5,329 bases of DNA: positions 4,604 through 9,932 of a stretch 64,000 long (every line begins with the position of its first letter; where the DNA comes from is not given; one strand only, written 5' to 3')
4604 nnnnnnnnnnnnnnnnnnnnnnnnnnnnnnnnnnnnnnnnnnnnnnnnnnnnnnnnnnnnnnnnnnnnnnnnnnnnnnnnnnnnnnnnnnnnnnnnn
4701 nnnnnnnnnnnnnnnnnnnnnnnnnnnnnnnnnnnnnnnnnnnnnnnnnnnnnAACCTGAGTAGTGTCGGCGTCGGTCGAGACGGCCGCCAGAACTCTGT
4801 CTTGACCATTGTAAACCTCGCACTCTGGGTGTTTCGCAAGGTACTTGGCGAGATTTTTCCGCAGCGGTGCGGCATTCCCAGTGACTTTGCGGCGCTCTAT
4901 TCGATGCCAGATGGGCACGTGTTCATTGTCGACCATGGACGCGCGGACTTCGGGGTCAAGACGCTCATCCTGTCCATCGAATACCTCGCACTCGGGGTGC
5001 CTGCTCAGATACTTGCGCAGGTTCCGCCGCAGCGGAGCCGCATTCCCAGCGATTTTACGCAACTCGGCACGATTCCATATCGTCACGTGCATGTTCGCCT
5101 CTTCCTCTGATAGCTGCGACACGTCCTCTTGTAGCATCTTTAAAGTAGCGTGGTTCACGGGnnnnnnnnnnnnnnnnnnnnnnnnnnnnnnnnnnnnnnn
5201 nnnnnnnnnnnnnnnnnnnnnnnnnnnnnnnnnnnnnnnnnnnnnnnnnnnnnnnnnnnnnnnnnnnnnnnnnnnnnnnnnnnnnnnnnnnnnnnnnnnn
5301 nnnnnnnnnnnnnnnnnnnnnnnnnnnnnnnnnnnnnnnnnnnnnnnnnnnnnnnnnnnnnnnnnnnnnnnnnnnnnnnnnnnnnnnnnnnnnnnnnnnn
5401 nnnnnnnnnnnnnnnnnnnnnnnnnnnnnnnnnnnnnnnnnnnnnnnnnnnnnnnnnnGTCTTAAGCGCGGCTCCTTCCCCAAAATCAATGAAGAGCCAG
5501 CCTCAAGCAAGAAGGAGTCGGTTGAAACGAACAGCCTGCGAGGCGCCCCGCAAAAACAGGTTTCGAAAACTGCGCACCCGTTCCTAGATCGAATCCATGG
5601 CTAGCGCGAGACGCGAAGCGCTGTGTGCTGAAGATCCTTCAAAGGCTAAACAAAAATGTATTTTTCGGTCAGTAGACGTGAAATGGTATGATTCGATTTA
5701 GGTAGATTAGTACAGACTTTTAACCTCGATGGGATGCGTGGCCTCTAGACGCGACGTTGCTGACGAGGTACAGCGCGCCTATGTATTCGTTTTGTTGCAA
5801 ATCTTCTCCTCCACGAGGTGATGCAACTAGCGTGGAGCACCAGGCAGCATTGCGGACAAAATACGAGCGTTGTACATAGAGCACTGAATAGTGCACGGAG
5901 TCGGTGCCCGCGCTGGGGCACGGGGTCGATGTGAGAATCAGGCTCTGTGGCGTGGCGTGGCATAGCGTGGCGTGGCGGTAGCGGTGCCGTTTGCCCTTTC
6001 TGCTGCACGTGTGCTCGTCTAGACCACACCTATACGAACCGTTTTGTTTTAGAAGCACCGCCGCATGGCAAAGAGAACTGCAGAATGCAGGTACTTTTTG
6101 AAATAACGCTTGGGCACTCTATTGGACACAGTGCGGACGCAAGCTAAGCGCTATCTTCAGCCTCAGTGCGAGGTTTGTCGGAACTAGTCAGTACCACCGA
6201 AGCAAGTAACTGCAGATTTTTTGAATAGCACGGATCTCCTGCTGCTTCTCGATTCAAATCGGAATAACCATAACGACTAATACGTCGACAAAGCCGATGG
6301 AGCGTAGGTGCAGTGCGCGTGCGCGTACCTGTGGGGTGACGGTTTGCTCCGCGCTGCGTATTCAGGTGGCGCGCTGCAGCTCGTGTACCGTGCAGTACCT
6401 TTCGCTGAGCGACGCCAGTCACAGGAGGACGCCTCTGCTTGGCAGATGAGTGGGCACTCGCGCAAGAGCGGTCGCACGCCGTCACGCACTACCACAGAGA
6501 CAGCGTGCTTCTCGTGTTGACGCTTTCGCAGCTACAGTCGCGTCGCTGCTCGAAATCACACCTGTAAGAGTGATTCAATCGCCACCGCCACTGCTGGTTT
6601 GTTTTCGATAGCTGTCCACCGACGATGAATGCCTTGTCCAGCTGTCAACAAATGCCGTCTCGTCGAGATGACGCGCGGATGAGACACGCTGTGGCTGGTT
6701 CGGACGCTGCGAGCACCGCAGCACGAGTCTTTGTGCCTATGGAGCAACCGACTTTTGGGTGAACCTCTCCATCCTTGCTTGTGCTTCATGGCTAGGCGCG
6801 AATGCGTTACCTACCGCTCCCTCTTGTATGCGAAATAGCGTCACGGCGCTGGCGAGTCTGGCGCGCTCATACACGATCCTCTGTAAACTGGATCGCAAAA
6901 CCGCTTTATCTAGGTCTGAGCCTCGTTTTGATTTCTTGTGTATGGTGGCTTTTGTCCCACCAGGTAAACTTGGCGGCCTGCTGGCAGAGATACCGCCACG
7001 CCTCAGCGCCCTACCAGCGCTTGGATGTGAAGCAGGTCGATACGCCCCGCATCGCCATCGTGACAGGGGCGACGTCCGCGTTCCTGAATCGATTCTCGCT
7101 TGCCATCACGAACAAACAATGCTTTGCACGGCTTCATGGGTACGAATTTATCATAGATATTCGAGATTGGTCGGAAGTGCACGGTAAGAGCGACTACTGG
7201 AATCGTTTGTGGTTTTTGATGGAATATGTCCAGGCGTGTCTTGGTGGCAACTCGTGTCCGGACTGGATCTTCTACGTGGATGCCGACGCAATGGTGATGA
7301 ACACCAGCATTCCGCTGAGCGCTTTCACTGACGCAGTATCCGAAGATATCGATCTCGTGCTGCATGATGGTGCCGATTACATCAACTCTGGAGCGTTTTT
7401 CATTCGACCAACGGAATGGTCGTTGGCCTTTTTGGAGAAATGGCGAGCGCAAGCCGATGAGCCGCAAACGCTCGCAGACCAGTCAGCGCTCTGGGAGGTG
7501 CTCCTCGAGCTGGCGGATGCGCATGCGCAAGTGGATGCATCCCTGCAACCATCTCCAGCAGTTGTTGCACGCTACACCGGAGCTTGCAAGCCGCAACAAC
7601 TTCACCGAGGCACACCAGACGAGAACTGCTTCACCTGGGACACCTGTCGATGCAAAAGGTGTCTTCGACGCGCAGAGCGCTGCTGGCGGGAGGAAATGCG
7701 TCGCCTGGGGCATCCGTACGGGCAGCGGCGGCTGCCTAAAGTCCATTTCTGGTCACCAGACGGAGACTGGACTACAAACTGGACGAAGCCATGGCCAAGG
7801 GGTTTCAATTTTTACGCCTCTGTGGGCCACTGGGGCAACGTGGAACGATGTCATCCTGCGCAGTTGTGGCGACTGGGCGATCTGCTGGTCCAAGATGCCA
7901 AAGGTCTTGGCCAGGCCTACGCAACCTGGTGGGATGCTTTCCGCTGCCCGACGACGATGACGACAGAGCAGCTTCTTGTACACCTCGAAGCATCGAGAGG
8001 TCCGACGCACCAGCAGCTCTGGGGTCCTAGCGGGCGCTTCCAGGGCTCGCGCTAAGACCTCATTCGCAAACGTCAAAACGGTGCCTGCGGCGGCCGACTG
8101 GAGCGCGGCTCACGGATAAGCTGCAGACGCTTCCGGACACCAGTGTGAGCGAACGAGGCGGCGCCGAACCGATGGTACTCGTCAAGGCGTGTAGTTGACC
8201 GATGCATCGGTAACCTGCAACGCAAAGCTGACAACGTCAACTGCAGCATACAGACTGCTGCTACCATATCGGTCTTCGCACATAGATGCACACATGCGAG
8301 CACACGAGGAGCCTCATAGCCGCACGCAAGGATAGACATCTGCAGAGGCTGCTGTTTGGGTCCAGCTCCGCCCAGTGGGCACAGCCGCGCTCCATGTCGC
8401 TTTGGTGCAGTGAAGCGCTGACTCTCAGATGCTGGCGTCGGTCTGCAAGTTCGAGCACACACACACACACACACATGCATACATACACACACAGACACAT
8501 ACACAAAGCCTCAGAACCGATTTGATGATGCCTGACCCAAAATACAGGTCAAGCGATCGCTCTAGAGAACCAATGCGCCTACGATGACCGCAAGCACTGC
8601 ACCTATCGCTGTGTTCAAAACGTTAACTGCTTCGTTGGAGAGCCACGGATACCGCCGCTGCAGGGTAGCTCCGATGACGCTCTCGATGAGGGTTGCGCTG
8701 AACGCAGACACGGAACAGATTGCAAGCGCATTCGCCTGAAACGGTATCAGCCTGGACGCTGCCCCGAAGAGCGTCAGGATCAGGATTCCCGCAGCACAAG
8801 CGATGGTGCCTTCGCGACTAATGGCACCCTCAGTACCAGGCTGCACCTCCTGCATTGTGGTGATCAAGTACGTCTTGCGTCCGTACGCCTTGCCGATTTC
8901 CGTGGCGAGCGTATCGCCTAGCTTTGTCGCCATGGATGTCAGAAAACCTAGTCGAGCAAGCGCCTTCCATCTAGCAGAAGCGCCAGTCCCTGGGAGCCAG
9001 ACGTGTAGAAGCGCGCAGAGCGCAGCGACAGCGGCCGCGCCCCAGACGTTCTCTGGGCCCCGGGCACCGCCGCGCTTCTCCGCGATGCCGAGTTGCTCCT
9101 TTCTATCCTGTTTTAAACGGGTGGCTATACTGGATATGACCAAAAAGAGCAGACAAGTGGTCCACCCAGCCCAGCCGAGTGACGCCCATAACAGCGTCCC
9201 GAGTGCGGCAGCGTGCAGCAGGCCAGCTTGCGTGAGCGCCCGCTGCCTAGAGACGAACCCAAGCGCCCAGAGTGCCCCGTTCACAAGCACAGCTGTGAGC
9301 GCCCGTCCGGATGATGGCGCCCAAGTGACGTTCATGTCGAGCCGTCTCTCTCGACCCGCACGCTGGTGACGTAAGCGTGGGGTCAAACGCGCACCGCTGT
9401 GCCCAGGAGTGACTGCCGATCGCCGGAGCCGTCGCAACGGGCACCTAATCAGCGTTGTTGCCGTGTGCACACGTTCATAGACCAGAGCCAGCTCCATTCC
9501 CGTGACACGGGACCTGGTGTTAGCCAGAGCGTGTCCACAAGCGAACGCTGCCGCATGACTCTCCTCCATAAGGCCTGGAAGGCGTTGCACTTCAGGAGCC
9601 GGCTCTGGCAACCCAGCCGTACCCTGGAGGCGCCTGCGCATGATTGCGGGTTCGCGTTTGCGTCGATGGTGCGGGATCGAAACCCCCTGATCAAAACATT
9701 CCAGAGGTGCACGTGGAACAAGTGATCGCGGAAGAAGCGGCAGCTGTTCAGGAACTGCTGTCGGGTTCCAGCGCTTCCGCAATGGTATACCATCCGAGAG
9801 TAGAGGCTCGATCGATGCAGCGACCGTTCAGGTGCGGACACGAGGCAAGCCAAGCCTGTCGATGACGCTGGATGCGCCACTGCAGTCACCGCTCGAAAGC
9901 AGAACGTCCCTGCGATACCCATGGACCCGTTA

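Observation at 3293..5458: Large low-complexity protein with a tandemly duplicated, well-conserved 42-aa motif of unknown family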

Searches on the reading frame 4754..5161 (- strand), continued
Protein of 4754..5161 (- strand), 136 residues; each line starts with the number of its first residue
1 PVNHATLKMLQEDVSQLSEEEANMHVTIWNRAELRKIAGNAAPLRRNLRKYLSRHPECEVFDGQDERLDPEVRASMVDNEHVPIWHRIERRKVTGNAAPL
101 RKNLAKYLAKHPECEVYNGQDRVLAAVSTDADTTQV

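Call 50: find_homologous_proteins(query=A2, max_evalue=0.00001)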
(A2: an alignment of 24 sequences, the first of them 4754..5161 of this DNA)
Query A2 (24 sequences) (136 aa, profile of the alignment): 101 proteins with E <= 0.00001 among 3379 candidates.
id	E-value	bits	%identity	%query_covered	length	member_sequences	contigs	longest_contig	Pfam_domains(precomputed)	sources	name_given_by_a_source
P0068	2.4e-59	217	65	82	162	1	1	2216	PF07533.22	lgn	-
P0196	2.0e-57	211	65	87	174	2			PF07533.22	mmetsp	mmetsp:Transcript_36585/g.146204 ORF Transcript_36585/g.146204 Transcript_36585/m.146204 type:comple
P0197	4.7e-57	210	70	78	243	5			PF07533.22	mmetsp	mmetsp:Transcript_36583/g.146193 ORF Transcript_36583/g.146193 Transcript_36583/m.146193 type:comple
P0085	3.9e-52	194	54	71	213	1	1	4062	PF07533.22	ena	-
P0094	3.0e-49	184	56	81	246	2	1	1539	PF07533.22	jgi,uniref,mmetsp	uniref:BRK domain-containing protein n=1 Tax=Rhodosorus marinus TaxID=101924 RepID=A0A7S3A2N4_9RHOD|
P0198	4.1e-49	184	63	72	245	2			PF07533.22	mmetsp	mmetsp:Transcript_10986/g.33697 ORF Transcript_10986/g.33697 Transcript_10986/m.33697 type:complete 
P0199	2.3e-46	175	55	79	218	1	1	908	PF07533.22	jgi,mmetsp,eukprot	mmetsp:Transcript_4516/g.13701 ORF Transcript_4516/g.13701 Transcript_4516/m.13701 type:complete len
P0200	6.3e-46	174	50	89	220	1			PF07533.22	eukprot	eukprot:Plantae.Rhodophyta-Purpureofilum_apyrenoidigerum.ctg8141.p1 GENE.Plantae.Rhodophyta-Purpureo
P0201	1.4e-45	172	57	73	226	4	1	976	PF07533.22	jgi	-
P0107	6.1e-45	170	55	81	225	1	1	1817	PF07533.22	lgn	-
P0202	1.2e-43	166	54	73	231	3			PF07533.22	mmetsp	mmetsp:Transcript_13614/g.19625 ORF Transcript_13614/g.19625 Transcript_13614/m.19625 type:complete 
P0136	6.7e-42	160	51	89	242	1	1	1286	PF07533.22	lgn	-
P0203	1.6e-41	159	53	74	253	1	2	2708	PF07533.22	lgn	-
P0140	1.2e-40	156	50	86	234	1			PF07533.22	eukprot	eukprot:Plantae.Rhodophyta-Purpureofilum_apyrenoidigerum.ctg14169.p1 GENE.Plantae.Rhodophyta-Purpure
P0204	1.1e-39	153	57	74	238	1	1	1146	PF07533.22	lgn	-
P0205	1.2e-39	153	56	76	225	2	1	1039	PF07533.22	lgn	-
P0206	3.4e-39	152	55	75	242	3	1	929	PF07533.22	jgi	-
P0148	5.8e-39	151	43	59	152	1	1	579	PF07533.22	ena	-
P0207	3.3e-38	149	51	93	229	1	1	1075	PF07533.22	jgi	-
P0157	9.7e-37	144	58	71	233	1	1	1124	PF07533.22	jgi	-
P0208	1.6e-36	143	52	75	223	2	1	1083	PF07533.22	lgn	-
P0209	2.0e-36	143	56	70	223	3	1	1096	PF07533.22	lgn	-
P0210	2.1e-34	136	53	70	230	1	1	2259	PF07533.22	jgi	-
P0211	8.4e-34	134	46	81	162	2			PF07533.22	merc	-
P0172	3.9e-33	132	54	68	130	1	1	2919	PF07533.22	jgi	-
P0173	4.2e-33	132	55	67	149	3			PF07533.22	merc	-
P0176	1.1e-32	131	50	71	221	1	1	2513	PF07533.22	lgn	-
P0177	2.3e-32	130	40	71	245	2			PF07533.22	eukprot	eukprot:TRINITY_DN43327_c0_g1_i3.p1 TRINITY_DN43327_c0_g1~~TRINITY_DN43327_c0_g1_i3.p1 ORF type:comp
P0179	4.9e-32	128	54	68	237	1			PF07533.22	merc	-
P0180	5.6e-32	128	52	71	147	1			PF07533.22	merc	-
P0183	7.9e-32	128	45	80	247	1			PF07533.22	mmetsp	mmetsp:Transcript_25272/g.63229 ORF Transcript_25272/g.63229 Transcript_25272/m.63229 type:complete 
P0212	9.7e-32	128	53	71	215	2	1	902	PF07533.22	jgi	-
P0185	2.5e-31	126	49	75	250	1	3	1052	PF07533.22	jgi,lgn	-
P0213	4.0e-30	122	55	70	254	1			PF07533.22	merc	-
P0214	1.1e-29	121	56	76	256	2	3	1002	PF07533.22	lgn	-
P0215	2.7e-29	120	64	58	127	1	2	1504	PF07533.22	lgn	-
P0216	3.7e-29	119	69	54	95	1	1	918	PF07533.22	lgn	-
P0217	5.5e-29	119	60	58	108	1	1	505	PF07533.22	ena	-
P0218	4.6e-28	116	53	61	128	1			PF07533.22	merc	-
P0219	1.2e-26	111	45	61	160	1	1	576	PF07533.22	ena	-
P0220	1.3e-26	111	40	58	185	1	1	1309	PF07533.22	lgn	-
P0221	1.4e-24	104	50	61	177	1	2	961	PF07533.22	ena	-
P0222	6.8e-24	102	45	61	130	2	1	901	PF07533.22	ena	-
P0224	4.6e-22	96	74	34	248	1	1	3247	PF07533.22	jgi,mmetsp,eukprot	mmetsp:Transcript_18228/g.38054 ORF Transcript_18228/g.38054 Transcript_18228/m.38054 type:complete 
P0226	1.2e-21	95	78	30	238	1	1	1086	PF07533.22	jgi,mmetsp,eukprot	mmetsp:Transcript_8400/g.19900 ORF Transcript_8400/g.19900 Transcript_8400/m.19900 type:complete len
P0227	2.6e-21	94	40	71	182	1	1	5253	PF07533.22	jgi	jgi:BRK domain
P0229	3.0e-20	90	71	31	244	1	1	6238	PF07533.22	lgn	-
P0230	4.5e-20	90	70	32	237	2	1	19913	PF07533.22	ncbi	-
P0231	7.4e-20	89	70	32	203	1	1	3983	PF07533.22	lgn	-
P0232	3.3e-19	87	66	30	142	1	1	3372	PF07533.22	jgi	jgi:hypothetical protein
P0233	8.2e-19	86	42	78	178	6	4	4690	PF07533.22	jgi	jgi:hypothetical protein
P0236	1.4e-17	82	64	40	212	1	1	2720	PF07533.22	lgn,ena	-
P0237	1.6e-17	81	70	41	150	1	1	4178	-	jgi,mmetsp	mmetsp:Transcript_8550/g.17323 ORF Transcript_8550/g.17323 Transcript_8550/m.17323 type:complete len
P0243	6.8e-17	79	50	44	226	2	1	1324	PF07533.22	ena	-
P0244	1.4e-16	78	35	63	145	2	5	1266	PF07533.22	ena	-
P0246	7.5e-16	76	66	32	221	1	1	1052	PF07533.22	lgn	-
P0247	2.4e-15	74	46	53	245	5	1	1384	PF07533.22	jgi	-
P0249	3.0e-15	74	57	36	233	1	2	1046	PF07533.22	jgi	-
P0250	3.4e-15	74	55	36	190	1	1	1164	PF07533.22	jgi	-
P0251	2.8e-14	71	52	51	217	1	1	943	PF07533.22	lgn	-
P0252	3.4e-14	71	61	32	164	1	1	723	PF07533.22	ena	-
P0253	2.2e-13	68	43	51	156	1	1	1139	PF07533.22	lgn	-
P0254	2.2e-13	68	68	27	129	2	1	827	PF07533.22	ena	-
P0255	2.7e-13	68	65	34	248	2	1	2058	PF07533.22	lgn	-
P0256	3.4e-13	67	57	31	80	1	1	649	PF07533.22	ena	-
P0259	8.9e-13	66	50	40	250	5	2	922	PF07533.22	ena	-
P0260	1.1e-12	66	65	29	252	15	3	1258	PF07533.22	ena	-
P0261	1.2e-12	66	63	26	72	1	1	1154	PF07533.22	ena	-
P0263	3.0e-12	64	63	26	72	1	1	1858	PF07533.22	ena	-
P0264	4.3e-12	64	50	50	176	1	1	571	PF07533.22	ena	-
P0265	1.8e-11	62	52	31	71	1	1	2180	PF07533.22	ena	-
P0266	3.0e-11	61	56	35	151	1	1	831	PF07533.22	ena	-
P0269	7.8e-11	60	38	46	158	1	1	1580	PF07533.22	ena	-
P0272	7.8e-10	56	59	29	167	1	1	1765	PF07533.22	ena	-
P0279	8.3e-7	47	47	36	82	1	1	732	PF07533.22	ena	-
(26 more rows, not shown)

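Call 51: list_cluster_members(proteins=[P0196, P0198, P0199, P0202, P0183, P0224, P0226, P0230, P0237, P0177])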
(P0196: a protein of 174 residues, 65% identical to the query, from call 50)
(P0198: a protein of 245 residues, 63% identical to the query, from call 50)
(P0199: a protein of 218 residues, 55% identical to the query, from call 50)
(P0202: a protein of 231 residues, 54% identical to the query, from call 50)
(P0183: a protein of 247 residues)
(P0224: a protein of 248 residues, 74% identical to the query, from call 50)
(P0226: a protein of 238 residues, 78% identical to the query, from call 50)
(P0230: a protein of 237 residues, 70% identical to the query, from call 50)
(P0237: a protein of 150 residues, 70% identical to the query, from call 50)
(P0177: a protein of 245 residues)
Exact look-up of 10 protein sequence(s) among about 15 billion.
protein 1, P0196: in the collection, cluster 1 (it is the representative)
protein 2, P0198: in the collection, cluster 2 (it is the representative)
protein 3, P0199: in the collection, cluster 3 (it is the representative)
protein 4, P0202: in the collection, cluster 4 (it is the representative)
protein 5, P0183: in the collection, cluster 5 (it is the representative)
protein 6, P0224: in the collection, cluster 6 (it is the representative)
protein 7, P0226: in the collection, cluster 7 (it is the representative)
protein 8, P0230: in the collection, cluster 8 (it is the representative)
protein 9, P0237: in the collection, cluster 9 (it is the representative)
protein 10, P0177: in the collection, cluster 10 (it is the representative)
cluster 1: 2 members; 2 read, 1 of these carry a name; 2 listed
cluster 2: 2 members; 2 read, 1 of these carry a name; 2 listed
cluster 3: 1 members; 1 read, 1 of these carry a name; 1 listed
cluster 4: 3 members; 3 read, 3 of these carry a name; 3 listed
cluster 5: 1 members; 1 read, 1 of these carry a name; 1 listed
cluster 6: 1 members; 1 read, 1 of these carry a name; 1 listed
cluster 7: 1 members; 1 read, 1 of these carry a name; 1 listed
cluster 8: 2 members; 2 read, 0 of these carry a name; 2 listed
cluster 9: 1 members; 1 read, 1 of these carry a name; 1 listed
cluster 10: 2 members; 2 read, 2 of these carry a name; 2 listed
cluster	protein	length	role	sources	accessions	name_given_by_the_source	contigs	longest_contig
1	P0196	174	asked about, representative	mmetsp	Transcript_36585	Transcript_36585/g.146204 ORF Transcript_36585/g.146204 Transcript_36585/m.146204 ...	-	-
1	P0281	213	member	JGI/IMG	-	-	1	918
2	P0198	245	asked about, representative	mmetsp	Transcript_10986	Transcript_10986/g.33697 ORF Transcript_10986/g.33697 Transcript_10986/m.33697 ...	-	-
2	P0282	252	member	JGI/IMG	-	-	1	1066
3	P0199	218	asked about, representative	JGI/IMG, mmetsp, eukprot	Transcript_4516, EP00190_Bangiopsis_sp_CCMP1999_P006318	Transcript_4516/g.13701 ORF Transcript_4516/g.13701 Transcript_4516/m.13701 type:complete ... | CAMPEP_0198724444 /NCGR_PEP_ID=MMETSP1475-20131203/1915_1 /TAXON_ID= ...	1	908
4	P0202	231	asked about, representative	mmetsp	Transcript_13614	Transcript_13614/g.19625 ORF Transcript_13614/g.19625 Transcript_13614/m.19625 ...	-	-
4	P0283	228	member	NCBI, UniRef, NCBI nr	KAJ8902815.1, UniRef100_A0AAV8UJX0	hypothetical protein NDN08_006135 [Rhodosorus marinus] | BRK domain-containing protein n=1 Tax=Rhodosorus marinus TaxID=101924 ...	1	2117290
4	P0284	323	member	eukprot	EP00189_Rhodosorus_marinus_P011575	CAMPEP_0184741676 /NCGR_PEP_ID=MMETSP0315-20130426/4725_1 /TAXON_ID=101924 ...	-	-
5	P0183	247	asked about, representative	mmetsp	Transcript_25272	Transcript_25272/g.63229 ORF Transcript_25272/g.63229 Transcript_25272/m.63229 ...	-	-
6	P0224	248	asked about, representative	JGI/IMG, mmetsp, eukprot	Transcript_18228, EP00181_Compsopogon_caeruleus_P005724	Transcript_18228/g.38054 ORF Transcript_18228/g.38054 Transcript_18228/m.38054 ... | CAMPEP_0184680616 /NCGR_PEP_ID=MMETSP0312-20130426/3502_1 /TAXON_ID=31354 ...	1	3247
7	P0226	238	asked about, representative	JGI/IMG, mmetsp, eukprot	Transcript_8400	Transcript_8400/g.19900 ORF Transcript_8400/g.19900 Transcript_8400/m.19900 type:complete ... | CAMPEP_0198337638 /NCGR_PEP_ID=MMETSP1450-20131203/29611_1 /TAXON_ID=753684 ...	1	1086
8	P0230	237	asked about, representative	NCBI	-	-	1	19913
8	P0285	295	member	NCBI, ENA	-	-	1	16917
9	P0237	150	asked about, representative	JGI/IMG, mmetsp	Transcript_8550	Transcript_8550/g.17323 ORF Transcript_8550/g.17323 Transcript_8550/m.17323 type:complete ...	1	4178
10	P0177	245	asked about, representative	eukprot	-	TRINITY_DN43327_c0_g1_i3.p1 TRINITY_DN43327_c0_g1~~TRINITY_DN43327_c0_g1_i3.p1 ORF ...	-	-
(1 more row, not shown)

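Call 74: find_encoding_contigs(protein=P0192, flank=10000, max_places=1)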
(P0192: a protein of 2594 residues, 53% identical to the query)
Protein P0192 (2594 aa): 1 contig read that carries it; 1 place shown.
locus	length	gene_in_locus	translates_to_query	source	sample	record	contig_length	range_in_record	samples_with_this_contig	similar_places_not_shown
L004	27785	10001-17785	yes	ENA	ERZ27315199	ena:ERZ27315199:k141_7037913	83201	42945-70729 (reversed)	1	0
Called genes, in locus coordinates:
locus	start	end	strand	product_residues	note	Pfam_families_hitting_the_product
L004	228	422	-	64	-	-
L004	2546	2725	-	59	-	-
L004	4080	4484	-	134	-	PF00300:His_Phos_1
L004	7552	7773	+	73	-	-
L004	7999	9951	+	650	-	-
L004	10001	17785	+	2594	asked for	PF07533:BRK (faint), PF00850:Hist_deacetyl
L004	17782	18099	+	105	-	-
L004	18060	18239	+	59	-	-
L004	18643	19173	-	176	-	-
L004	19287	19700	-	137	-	-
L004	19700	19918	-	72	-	-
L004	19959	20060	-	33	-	-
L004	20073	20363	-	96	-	-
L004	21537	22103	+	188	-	PF08240:ADH_N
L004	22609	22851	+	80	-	PF00107:ADH_zinc_N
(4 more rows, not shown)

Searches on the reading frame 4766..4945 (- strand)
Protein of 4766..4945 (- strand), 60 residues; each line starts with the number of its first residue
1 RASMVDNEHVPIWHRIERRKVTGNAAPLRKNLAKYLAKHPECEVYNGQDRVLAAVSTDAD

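Call 9: search_protein_families(library=pfam, proteins=[window:4766-4945:-], max_evalue=0.01)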
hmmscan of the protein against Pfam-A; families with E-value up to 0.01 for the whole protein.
seq(60 aa): 1 family
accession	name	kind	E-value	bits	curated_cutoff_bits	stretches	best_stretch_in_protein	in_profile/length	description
PF07533.21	BRK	-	6.9e-08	32.5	23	1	7-44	4-41/44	BRK domain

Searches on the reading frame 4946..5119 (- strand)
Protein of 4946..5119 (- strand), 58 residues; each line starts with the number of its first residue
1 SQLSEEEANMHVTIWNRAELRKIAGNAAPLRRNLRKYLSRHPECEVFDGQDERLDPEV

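Call 9: search_protein_families(library=pfam, proteins=[window:4946-5119:-], max_evalue=0.01)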
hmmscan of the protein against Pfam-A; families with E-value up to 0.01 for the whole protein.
seq(58 aa): 1 family
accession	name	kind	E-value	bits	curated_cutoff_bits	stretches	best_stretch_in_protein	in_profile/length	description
PF07533.21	BRK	-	1.4e-06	28.3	23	1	9-47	4-42/44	BRK domain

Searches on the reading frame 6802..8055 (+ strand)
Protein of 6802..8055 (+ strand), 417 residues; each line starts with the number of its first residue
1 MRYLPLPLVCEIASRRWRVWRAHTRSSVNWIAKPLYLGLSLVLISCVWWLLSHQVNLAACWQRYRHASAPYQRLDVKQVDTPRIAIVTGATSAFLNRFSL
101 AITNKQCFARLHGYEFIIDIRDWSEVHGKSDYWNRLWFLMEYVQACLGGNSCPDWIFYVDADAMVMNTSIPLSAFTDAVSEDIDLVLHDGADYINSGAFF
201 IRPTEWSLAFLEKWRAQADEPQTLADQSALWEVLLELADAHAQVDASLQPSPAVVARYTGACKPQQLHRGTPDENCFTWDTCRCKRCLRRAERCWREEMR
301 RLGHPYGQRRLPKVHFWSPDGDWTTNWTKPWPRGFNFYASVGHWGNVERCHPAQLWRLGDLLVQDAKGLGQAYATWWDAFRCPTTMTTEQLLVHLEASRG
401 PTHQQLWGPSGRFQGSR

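Call 46: search_protein_families(library=pfam, proteins=[window:6802-8055:+], max_evalue=0.00001)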
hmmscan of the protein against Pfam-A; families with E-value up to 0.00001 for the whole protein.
window:6802-8055:+ (417 aa): 3 families
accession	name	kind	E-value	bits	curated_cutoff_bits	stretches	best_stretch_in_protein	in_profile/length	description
PF05637.18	Glyco_transf_34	-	2.8e-14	53.9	23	1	98-172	25-95/238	galactosyl transferase GMA12/MNN10 family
PF03314.20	DUF273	-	3.8e-06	27.1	30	1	106-215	2-103/219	Protein of unknown function, DUF273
PF03407.22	Nucleotid_trans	-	7.2e-06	26.6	22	0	189-241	107-159/208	Nucleotide-diphospho-sugar transferase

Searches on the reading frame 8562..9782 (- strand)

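Call 46: search_protein_families(library=pfam, proteins=[window:8562-9782:-], max_evalue=0.00001)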
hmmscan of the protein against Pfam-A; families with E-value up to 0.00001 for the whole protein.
window:8562-9782:- (406 aa): 1 family
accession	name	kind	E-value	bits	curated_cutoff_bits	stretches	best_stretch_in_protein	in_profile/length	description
PF01940.21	DUF92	-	4e-58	197.2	27.5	1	173-395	6-251/251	Integral membrane protein DUF92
